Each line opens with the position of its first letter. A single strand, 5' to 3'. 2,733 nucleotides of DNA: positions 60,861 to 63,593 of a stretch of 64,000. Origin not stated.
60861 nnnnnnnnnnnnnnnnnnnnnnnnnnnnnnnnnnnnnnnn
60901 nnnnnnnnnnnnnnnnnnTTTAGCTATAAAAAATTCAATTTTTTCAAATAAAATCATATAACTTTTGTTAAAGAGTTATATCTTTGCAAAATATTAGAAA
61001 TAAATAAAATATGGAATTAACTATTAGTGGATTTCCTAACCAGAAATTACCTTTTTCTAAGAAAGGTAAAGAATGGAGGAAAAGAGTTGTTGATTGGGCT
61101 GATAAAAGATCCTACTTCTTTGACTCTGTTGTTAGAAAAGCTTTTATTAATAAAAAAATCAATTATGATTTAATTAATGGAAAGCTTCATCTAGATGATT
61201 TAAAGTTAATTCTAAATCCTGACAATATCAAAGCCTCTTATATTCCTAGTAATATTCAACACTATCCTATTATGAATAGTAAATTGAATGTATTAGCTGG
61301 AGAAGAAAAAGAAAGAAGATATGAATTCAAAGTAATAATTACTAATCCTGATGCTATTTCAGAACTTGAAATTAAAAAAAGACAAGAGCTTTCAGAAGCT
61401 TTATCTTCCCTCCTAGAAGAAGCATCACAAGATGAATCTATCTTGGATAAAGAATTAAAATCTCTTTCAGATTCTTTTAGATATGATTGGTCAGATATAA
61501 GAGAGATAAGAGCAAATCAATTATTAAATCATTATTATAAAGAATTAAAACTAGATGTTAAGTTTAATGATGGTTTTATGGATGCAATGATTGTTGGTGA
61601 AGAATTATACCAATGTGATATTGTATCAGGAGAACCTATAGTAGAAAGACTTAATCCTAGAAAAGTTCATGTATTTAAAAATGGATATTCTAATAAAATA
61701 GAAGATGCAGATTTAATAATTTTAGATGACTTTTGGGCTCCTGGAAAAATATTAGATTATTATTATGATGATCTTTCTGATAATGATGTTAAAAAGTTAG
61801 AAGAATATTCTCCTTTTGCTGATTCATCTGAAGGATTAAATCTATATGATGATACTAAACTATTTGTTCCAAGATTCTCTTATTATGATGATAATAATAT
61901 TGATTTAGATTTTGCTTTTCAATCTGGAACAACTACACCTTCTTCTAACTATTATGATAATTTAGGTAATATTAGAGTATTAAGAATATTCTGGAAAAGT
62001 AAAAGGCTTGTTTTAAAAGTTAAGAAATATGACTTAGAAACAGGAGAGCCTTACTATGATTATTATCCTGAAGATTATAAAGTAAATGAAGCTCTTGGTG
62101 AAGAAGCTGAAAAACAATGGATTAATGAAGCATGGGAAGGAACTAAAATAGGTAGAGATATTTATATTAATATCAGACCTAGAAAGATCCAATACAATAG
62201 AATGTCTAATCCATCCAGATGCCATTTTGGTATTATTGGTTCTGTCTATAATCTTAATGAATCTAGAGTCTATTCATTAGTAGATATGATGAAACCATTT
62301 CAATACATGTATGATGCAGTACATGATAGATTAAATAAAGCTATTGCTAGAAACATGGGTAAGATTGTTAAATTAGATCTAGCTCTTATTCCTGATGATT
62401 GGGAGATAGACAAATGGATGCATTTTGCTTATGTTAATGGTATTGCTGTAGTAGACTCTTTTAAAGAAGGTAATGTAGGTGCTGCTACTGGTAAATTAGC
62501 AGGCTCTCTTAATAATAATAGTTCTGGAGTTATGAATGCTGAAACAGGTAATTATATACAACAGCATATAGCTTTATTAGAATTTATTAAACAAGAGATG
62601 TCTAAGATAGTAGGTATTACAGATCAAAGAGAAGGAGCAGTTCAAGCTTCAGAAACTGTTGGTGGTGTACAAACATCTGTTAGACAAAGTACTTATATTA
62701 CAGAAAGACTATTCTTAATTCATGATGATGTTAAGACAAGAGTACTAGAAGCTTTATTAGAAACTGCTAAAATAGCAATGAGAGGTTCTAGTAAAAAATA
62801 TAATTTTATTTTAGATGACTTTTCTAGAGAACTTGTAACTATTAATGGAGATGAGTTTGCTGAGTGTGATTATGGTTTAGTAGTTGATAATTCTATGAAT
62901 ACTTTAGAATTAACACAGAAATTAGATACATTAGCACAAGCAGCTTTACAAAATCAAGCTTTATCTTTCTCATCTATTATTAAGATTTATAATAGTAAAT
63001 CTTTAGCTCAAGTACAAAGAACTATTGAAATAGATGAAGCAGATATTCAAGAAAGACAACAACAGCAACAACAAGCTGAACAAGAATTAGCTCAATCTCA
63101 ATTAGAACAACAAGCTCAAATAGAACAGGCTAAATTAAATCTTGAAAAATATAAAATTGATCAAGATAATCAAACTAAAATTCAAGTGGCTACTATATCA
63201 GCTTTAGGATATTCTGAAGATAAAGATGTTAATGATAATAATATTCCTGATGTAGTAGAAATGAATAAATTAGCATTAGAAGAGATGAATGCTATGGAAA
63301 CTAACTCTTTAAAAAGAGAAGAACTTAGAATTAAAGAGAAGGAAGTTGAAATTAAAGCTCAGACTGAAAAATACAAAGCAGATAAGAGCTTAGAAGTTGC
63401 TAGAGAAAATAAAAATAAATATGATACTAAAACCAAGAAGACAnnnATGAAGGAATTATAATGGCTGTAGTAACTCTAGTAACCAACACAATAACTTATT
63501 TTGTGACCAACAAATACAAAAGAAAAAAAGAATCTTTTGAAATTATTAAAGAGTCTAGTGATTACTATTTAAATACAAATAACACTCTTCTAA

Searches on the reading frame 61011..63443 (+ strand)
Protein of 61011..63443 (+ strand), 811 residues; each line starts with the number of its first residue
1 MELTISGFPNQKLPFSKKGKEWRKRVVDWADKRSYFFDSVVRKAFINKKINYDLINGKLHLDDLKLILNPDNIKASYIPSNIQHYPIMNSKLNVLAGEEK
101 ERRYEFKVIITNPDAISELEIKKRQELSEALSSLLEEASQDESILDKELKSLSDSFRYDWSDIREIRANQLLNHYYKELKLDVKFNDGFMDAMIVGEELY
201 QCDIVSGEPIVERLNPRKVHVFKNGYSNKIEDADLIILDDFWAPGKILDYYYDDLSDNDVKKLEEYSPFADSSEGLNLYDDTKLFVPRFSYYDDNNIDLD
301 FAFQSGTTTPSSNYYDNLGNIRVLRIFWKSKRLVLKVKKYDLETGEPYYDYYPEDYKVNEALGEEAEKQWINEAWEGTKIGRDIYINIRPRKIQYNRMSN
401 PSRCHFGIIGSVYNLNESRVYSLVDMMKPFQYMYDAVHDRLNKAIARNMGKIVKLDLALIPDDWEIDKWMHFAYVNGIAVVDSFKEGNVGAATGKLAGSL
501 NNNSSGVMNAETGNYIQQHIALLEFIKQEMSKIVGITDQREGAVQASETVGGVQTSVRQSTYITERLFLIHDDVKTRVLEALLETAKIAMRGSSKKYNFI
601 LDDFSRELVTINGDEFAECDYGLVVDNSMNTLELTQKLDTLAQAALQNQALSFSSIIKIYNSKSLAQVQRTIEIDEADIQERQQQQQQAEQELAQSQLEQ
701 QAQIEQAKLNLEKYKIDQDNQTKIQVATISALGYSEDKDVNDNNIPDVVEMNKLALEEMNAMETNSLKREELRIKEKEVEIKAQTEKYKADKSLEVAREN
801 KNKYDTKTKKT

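Call 51: search_protein_families(library=phrogs, proteins=[window:61011-63443:+], max_evalue=0.00001)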
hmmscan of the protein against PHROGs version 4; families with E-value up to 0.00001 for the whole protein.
window:61011-63443:+ (811 aa): 2 families
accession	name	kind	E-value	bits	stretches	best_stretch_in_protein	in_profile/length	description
phrog_6547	-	head and packaging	9.4e-145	484.7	1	6-809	7-807/827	portal protein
phrog_156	-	head and packaging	6.8e-06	25.8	0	168-772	100-662/681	portal protein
